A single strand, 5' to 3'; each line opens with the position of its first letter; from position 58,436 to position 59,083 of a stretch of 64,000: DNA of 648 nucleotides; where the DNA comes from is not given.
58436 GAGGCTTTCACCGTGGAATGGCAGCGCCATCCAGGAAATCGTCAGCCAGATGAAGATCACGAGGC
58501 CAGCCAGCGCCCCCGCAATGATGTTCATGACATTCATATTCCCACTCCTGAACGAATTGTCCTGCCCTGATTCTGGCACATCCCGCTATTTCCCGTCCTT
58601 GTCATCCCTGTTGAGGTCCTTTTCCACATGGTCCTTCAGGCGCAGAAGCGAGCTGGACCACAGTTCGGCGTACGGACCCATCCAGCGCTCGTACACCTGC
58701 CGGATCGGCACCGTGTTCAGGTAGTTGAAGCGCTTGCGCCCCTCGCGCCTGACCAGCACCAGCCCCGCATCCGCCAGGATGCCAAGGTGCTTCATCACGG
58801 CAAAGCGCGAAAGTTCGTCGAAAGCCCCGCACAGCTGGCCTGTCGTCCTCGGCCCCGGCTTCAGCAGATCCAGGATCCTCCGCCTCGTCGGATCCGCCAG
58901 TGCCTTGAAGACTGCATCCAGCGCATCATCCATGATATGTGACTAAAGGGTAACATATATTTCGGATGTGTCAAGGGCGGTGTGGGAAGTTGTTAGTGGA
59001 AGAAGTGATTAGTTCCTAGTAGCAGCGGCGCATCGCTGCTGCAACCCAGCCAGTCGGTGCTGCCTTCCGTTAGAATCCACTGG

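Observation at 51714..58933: Thirteen-gene ArsR-headed array of alternating VOC (glyoxalase-fold) and SRPBCC (Aha1-fold) proteins plus a DinB-fold protein, several exported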

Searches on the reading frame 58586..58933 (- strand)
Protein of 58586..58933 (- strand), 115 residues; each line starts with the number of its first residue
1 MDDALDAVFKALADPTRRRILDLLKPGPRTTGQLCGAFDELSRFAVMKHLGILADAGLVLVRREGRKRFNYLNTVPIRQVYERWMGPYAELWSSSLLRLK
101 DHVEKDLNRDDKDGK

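Call 3: search_protein_families(library=pfam, proteins=[window:58586-58933:-], max_evalue=0.01)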
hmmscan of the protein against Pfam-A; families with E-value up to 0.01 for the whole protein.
window:58586-58933:- (115 aa): 3 families
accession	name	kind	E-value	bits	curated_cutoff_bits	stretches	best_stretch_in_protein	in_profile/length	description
PF12840.13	HTH_20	-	6.2e-12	45.8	27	1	12-62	1-51/51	Helix-turn-helix domain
PF01022.26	HTH_5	-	6.6e-08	32.7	22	1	14-59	1-45/47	Bacterial regulatory protein, arsR family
PF21476.4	PF0610-like_N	-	0.00047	20.8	33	1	16-52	2-37/50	PF0610-like, N-terminal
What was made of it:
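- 58586..58933 (-): g01: ArsR/SmtB-family HTH regulator, 115 aa, of the subfamily with the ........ and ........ motifs. Pfam HTH_20 and HTH_5 (call 3).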

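Call 8: search_protein_families(library=ncbifam, proteins=[window:58586-58933:-], max_evalue=0.01)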
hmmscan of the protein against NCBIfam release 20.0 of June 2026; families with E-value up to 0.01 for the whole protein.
window:58586-58933:- (115 aa): 7 families
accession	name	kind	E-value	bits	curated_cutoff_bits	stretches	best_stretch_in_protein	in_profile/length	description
NF033788.1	HTH_metalloreg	subfamily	1.3e-16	60.1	55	1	6-79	2-75/77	metalloregulator ArsR/SmtB family transcription factor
NF033789.1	repress_SdpR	subfamily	3e-15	55.9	100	1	8-78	1-70/79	autorepressor SdpR family transcription factor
NF047906.1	CdPbTransRegCmtR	equivalog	1.7e-10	40.7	150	1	3-68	9-73/104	Cd(II)/Pb(II)-sensing metalloregulatory transcriptional regulator CmtR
NF007528.0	PRK10141.1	subfamily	9.5e-07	28.7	97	1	8-67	9-68/117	metalloregulator ArsR/SmtB family transcription factor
NF041413.1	ArsR_Rv2640c_fam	equivalog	4.6e-06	27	155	1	9-70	36-99/118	Rv2640c family ArsR-like transcriptional regulator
NF053602.1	Phr_regulator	exception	0.00059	19.5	320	1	9-64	6-60/191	heat shock transcription regulator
NF045707.1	Dbac_1936_reg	equivalog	0.005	16.8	115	1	7-67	9-68/99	ArsR/SmtB-type metalloregulator TsoR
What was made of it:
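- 58586..58933 (-): NCBIfam HTH_metalloreg 60.1 bits against a cut-off of 55 (call 8).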

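Call 42: find_related_loci(query=A3, collection=genome_contigs, flank=10000)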
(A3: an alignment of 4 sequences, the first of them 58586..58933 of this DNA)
Query A3 (115 aa) in genome_contigs; peptide patterns used: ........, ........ (x = any residue, [..] = any of these).
239 stretches matched a pattern; 216 encode a relative of the query (tblastn E <= 1e-3); the best 80 are kept; 80 distinct loci.
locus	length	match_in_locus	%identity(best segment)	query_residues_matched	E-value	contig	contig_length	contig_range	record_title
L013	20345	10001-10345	100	1-115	3e-74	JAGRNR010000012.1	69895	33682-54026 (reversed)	MAG: bacterium isolate UBP7 HKST-UBA01 NODE_12_length_69895_cov_18.454825, whole genome shotgun sequence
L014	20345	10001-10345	95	1-115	5e-71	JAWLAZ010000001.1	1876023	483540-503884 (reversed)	MAG: bacterium isolate AC1.30 AC1.30.fa-1, whole genome shotgun sequence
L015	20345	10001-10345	95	1-115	5e-71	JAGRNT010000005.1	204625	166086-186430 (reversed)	MAG: bacterium isolate UBP7 HKST-UBA03 NODE_5_length_204625_cov_6.621668, whole genome shotgun sequence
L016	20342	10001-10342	73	1-114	7e-53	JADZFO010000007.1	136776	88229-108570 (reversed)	MAG: bacterium isolate SJ870 c_000000196778, whole genome shotgun sequence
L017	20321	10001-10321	76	1-107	5e-52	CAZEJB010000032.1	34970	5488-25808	MAG TPA_asm: uncultured Planctomycetales bacterium isolate binchicken_co199_143 genome assembly, contig: NODE_1127_lengt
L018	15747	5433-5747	64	1-105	2e-43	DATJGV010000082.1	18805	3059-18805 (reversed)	MAG TPA_asm: Pyrinomonadaceae bacterium isolate SMAG_U15495 k141_6571338, whole genome shotgun sequence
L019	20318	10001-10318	66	1-106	5e-43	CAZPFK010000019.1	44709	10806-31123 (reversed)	MAG TPA_asm: uncultured Vicinamibacteraceae bacterium isolate SRP329715_co2_117 genome assembly, contig: NODE_1718_lengt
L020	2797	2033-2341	69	1-104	5e-43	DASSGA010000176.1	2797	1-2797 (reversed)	MAG TPA_asm: bacterium isolate SMAG_U1020 k141_1046559, whole genome shotgun sequence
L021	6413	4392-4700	72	1-104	6e-43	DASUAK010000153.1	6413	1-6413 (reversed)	MAG TPA_asm: bacterium isolate SMAG_U2493 k141_812457, whole genome shotgun sequence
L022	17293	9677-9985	69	1-104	8e-43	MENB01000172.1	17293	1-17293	MAG: Armatimonadetes bacterium RBG_19FT_COMBO_69_19 rbg_19ft_combo_scaffold_7872, whole genome shotgun sequence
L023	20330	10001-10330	59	1-110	1e-42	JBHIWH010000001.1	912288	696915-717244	MAG: Phycisphaerales bacterium isolate MAG20 WDNA01_bin.3.strict_1, whole genome shotgun sequence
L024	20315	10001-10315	63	1-105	1e-41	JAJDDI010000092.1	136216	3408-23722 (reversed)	MAG: Phycisphaerales bacterium isolate OFTM92 OFTM92_91, whole genome shotgun sequence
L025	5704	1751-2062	61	2-105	1e-41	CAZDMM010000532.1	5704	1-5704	MAG TPA_asm: uncultured Caldilineaceae bacterium isolate binchicken_co130_5 genome assembly, contig: NODE_8536_length_57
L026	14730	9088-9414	59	1-109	3e-41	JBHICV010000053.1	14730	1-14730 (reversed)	MAG: Acidimicrobiia bacterium isolate Bea_3_bin.44 NODE_705_length_14730_cov_6.304395, whole genome shotgun sequence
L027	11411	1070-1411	63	1-115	2e-41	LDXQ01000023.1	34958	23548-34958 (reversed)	MAG: Armatimonadetes bacterium CSP1-3 XU14_C0023, whole genome shotgun sequence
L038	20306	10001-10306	60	2-104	1e-39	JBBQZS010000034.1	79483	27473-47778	MAG: Chloroflexia bacterium isolate Co_metawrap_2249 Cmw_2249_k141_27328871_length_79483_cov_34.9966, whole genome shotg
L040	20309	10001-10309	61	3-105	2e-39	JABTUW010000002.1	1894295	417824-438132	MAG: Anaerolineales bacterium isolate H5_CFX7 seq002, whole genome shotgun sequence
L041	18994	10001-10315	62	1-106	9e-39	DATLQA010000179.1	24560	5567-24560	MAG TPA_asm: Actinomycetota bacterium isolate SMAG_U13866 k141_118487, whole genome shotgun sequence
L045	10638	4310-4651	63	1-115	4e-39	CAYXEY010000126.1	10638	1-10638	MAG TPA_asm: uncultured Planctomycetaceae bacterium isolate binchicken_co245_183 genome assembly, contig: NODE_7401_leng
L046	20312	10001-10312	62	6-109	6e-39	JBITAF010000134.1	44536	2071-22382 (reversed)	MAG: Phycisphaerales bacterium JB060 k141_75138, whole genome shotgun sequence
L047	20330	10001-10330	53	1-111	1e-38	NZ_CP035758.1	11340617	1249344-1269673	Ktedonosporobacter rubrisoli strain SCAWS-G2 chromosome, complete genome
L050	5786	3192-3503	57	1-105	1e-37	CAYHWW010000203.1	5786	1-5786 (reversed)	MAG TPA_asm: uncultured Oligoflexia bacterium isolate ERP119705_co16_423 genome assembly, contig: NODE_10952_length_5786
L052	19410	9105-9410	60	1-104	9e-38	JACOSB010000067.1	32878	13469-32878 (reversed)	MAG: Candidatus Acetothermia bacterium isolate NC_groundwater_7_Pr7_B-0.1um_53_18 FFV18_Bp1_scaffold_335962, whole genom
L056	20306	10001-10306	61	5-106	3e-37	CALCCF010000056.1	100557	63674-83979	MAG TPA_asm: uncultured Phycisphaeraceae bacterium isolate SRR3401487_bin.30_CONCOCT_v1.1_MAG genome assembly, contig: E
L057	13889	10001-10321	57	3-110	5e-37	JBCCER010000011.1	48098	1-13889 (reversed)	MAG: Pseudomonadota bacterium isolate P01_B01_bin.111 k141_1496763_length_48098_cov_65.2269, whole genome shotgun sequen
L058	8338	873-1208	53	3-114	9e-37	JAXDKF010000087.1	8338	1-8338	MAG: Fimbriimonadaceae bacterium isolate BP_589 scaffold_1296088, whole genome shotgun sequence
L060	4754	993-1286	61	8-105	6e-37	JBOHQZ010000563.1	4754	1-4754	MAG: bacterium isolate SD8033_maxbin2.bin.2_sub NODE_7322_length_4754_cov_2.697212, whole genome shotgun sequence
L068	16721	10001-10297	54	6-104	4e-36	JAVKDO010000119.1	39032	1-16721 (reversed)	MAG: Cyclobacteriaceae bacterium isolate F3-SA18-15 k141_69252, whole genome shotgun sequence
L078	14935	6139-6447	56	3-106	3e-35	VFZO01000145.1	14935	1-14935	MAG: Acidobacteria bacterium isolate M_DeepCast_100m_m2_066 M_DeepCast_100m_m2_066_Ga0194119_10007816, whole genome shot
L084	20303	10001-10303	59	3-104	1e-34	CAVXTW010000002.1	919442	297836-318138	MAG: uncultured delta proteobacterium isolate MFD04935.bin.2.27 genome assembly, contig: contig_1339, whole genome shotg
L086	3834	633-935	59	2-103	8e-35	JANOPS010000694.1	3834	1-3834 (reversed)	MAG: Gemmatimonadaceae bacterium isolate VAR_4_metabat_445 VAR_4_k141_575824, whole genome shotgun sequence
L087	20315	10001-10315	51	6-110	9e-35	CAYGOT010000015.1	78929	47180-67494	MAG TPA_asm: uncultured Roseivirgaceae bacterium isolate ERP117304_co1_187 genome assembly, contig: NODE_411_length_7892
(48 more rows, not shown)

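Call 47: search_protein_families(library=ncbifam, proteins=[L016:15218-15712:+, L016:16796-17470:+], max_evalue=0.01)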
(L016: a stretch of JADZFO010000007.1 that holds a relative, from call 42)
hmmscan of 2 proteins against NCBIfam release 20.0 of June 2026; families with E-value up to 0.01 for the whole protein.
L016:15218-15712:+ (164 aa): 7 families
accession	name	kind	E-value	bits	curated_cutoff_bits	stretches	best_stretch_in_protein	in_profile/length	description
NF009507.0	PRK12865.1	equivalog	8.2e-10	38.9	149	1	65-135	21-94/97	YciI-like protein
NF009502.0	PRK12863.1-1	equivalog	8.5e-09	35.6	137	1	66-134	22-91/96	YciI-like protein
NF009508.0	PRK12866.1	equivalog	7.1e-08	32.5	108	1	67-129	23-85/97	YciI-like protein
NF008473.0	PRK11370.1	equivalog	1.5e-06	28.4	111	1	61-129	17-94/99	YciI family protein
NF009504.0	PRK12863.1-4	equivalog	6.8e-06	26.1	134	1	61-133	18-95/97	YciI-like protein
NF009506.0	PRK12864.1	equivalog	0.0003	21.2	106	1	68-132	25-88/89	YciI-like protein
NF009503.0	PRK12863.1-3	equivalog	0.00087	19.6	145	1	88-133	43-91/98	YciI-like protein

L016:16796-17470:+ (224 aa): 0 families

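Call 64: search_solved_structures(query=window:58586-58933:-, max_evalue=0.001)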
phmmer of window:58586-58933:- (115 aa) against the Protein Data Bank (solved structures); distinct sequences matched with E-value up to 0.001: 13.
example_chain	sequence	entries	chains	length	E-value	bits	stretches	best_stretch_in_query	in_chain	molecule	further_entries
3f6o_A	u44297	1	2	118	2.5e-15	59.6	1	3-103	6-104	Probable transcriptional regulator, ArsR family protein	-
7r22_A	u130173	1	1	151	1.7e-10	44.1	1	2-107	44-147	ArsR family transcriptional regulator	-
3f6v_A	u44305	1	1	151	1.8e-10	44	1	10-80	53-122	Possible transcriptional regulator, ArsR family protein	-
7p6f_AAA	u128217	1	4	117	1.9e-10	43.9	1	7-67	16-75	Transcriptional regulator SrnR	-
6jmi_A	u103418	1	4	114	1.7e-06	31.2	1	8-69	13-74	Uncharacterized HTH-type transcriptional regulator Rv0081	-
2jsc_A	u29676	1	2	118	3.1e-06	30.3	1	3-67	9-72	Transcriptional regulator Rv1994c/MT2050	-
7txm_A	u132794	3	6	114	4.2e-06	29.9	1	2-79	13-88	Transcriptional regulator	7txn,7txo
3jth_A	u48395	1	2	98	0.00014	25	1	8-79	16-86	Transcription activator HlyU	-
5znx_A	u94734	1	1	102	0.00016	24.8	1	8-79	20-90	Transcriptional activator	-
4k2e_A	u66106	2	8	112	0.00027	24.1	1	8-82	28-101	Transcriptional activator HlyU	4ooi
1r22_A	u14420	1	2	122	0.00034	23.7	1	5-82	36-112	Transcriptional repressor smtB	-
1r1t_A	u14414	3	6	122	0.00066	22.8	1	5-82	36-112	Transcriptional repressor smtB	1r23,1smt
2kko_A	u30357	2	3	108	0.00086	22.5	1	4-71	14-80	POSSIBLE TRANSCRIPTIONAL REGULATORY PROTEIN (POSSIBLY ARSR-FAMILY) | Possible transcriptional regulatory arsR-family protein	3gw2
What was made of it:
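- On ArsR/SmtB transcription factors: PDB 3f6o, E 2.5e-15 (call 64).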

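Call 85: search_protein_families(library=pfam, proteins=[L045:5175-5726:+, L078:6897-7397:+, L056:10825-11427:+, L041:10883-11530:+, L050:3982-4893:+, L086:1600-2847:+, L060:1862-3082:+, L084:10836-11162:+, L046:10973-11320:+, L058:1764-2117:+], max_evalue=0.001)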
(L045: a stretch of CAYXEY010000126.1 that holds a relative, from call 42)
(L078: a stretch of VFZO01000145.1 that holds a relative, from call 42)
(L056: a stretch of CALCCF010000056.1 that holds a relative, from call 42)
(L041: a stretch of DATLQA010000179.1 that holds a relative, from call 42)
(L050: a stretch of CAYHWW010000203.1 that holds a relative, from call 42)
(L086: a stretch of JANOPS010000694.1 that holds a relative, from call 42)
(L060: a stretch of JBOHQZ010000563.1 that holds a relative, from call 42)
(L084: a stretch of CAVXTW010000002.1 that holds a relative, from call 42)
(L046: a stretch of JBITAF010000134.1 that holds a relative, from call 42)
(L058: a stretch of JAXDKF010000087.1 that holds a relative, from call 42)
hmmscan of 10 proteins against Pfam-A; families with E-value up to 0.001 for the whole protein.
L045:5175-5726:+ (183 aa): 0 families

L078:6897-7397:+ (166 aa): 1 family
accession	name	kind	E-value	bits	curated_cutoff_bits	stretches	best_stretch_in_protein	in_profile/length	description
PF12680.13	SnoaL_2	-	3.1e-11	44.2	27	1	56-159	1-101/102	SnoaL-like domain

L056:10825-11427:+ (200 aa): 1 family
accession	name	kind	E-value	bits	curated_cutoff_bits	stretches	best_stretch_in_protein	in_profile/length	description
PF08327.17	AHSA1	-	3.5e-15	56.8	22.1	1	67-196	2-123/125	Activator of Hsp90 ATPase homolog 1-like protein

L041:10883-11530:+ (215 aa): 1 family
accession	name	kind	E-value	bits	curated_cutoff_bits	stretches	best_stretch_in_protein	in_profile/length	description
PF13548.11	DUF4126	-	3.3e-52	177.2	27.5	1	16-193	2-173/175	Domain of unknown function (DUF4126)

L050:3982-4893:+ (303 aa): 3 families
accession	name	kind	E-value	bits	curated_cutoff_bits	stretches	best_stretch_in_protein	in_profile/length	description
PF00561.26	Abhydrolase_1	-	8.2e-30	104.7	25.8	1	50-288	1-244/245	alpha/beta hydrolase fold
PF12697.13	Abhydrolase_6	-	2.9e-14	54.7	26.3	1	52-293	1-215/217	Alpha/beta hydrolase family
PF12146.15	Hydrolase_4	-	0.00024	20.9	27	1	51-285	6-235/239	Serine aminopeptidase, S33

L086:1600-2847:+ (415 aa): 4 families
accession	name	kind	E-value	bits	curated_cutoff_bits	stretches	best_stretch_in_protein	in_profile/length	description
PF01637.24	ATPase_2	-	1.8e-10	41.4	33.2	1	31-261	1-196/225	ATPase domain predominantly from Archaea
PF13401.12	AAA_22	-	4.9e-08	33.8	27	1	48-220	4-124/130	AAA domain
PF13173.12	AAA_14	-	1.9e-06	28.3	27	0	52-90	5-42/129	AAA domain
PF13191.12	AAA_16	-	3.3e-06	28.2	32.6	1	34-183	5-144/167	AAA ATPase domain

L060:1862-3082:+ (406 aa): 5 families
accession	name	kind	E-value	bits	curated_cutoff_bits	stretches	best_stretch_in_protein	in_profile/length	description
PF03572.23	Peptidase_S41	-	3e-23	82.6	24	1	229-383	1-165/165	Peptidase family S41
PF00595.29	PDZ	-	2.5e-10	41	23.2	1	137-179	24-66/81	PDZ domain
PF17820.7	PDZ_6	-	6.9e-09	35.8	27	1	141-189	1-53/54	PDZ domain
PF14684.11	Tricorn_C1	-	2e-07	31.2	24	1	34-84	8-58/59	Tricorn protease C1 domain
PF13180.12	PDZ_2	-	7.1e-07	29.9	27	1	127-181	1-55/80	PDZ domain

L084:10836-11162:+ (108 aa): 0 families

L046:10973-11320:+ (115 aa): 0 families

L058:1764-2117:+ (117 aa): 0 families

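Call 86: search_protein_families(library=pfam, proteins=[L052:9922-10404:+, L023:10882-12219:+, L040:10823-11218:+, L047:10753-12540:+, L024:10919-11515:+, L087:10749-11204:+, L057:10807-11328:+, L047:10001-10789:+, L038:10844-11215:+, L068:10795-11205:+], max_evalue=0.001)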
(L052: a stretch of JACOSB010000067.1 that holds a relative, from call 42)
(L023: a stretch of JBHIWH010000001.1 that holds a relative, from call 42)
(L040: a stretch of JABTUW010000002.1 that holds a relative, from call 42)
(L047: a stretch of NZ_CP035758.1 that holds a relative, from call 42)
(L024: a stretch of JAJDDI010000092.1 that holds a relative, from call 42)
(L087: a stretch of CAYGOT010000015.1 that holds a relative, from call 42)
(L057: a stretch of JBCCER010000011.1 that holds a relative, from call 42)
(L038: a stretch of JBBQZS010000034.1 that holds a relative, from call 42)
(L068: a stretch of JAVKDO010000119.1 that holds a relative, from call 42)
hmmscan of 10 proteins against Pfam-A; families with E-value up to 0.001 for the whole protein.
L052:9922-10404:+ (160 aa): 2 families
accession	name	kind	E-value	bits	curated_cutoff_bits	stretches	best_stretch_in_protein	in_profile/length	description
PF05163.17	DinB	-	6.4e-09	36.4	23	1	20-149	10-141/165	DinB family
PF12867.12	DinB_2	-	0.00047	21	24.8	1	27-121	7-93/128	DinB superfamily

L023:10882-12219:+ (445 aa): 0 families

L040:10823-11218:+ (131 aa): 4 families
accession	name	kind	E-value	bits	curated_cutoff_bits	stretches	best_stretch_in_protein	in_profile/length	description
PF12680.13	SnoaL_2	-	2.8e-15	57.2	27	1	14-102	1-94/102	SnoaL-like domain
PF07366.18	SnoaL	-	1e-08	35.5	28.4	1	13-95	2-84/126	SnoaL-like polyketide cyclase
PF07858.18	LEH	-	8.3e-06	26.6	24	1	10-86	3-79/122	Limonene-1,2-epoxide hydrolase catalytic domain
PF14534.12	DUF4440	-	0.00011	23.1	25.2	1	12-95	3-86/107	Domain of unknown function (DUF4440)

L047:10753-12540:+ (595 aa): 4 families
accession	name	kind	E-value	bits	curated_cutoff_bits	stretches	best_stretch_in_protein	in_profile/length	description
PF07690.21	MFS_1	-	3.1e-44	151.7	33.4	1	94-507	1-346/347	Major Facilitator Superfamily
PF00083.30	Sugar_tr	-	1.8e-16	60.5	22.3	1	124-275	47-192/452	Sugar (and other) transporter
PF06609.19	TRI12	-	3.4e-13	49.3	23.2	1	107-439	62-384/599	Fungal trichothecene efflux pump (TRI12)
PF13347.12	MFS_2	-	0.0001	21.4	27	1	371-568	6-200/427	MFS/sugar transport protein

L024:10919-11515:+ (198 aa): 0 families

L087:10749-11204:+ (151 aa): 1 family
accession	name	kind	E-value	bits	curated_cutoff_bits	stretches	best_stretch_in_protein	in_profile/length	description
PF12680.13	SnoaL_2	-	3.5e-12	47.2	27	1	44-146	3-101/102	SnoaL-like domain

L057:10807-11328:+ (173 aa): 2 families
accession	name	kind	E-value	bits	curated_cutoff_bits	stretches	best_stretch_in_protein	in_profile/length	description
PF07366.18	SnoaL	-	1.5e-34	119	28.4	1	47-170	3-126/126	SnoaL-like polyketide cyclase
PF12680.13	SnoaL_2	-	7.9e-17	62.2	27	1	53-157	6-102/102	SnoaL-like domain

L047:10001-10789:+ (262 aa): 7 families
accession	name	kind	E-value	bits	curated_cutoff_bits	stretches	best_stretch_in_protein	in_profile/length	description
PF01022.26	HTH_5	-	8.3e-12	45.2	22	1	14-59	1-46/47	Bacterial regulatory protein, arsR family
PF12840.13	HTH_20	-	2.3e-11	43.9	27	1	12-60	1-50/51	Helix-turn-helix domain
PF08279.18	HTH_11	-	2.3e-06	27.8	25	1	17-65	2-52/55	HTH domain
PF08327.17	AHSA1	-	6.2e-06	26.9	22.1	1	131-249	1-117/125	Activator of Hsp90 ATPase homolog 1-like protein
PF21476.4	PF0610-like_N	-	3.9e-05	24.2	33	1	16-52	2-38/50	PF0610-like, N-terminal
PF12802.13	MarR_2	-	0.00017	22.1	27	1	19-64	9-56/61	MarR family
PF25213.1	HVO_A0261_N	-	0.00079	19.7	35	0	15-60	11-55/86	HVO_A0261 N-terminal domain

L038:10844-11215:+ (123 aa): 0 families

L068:10795-11205:+ (136 aa): 3 families
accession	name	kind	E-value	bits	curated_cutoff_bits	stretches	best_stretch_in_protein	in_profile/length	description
PF12680.13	SnoaL_2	-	1.3e-12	48.6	27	1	28-131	2-101/102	SnoaL-like domain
PF07366.18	SnoaL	-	0.0007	19.9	28.4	0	28-134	4-115/126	SnoaL-like polyketide cyclase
PF01337.24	Barstar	-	0.00077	19.8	23.4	1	24-101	18-92/96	Barstar (barnase inhibitor)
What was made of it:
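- Pfam confirms the fusion in Ktedonosporobacter (call 86). Genes directly after such fused regulators are mostly small ligand-binding or xenobiotic-type genes: SnoaL-like (5), DinB, AHSA1, an MFS efflux-type transporter and an alpha/beta hydrolase (calls 85, 86). SnoaL-like genes follow related regulators (calls 85, 86).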
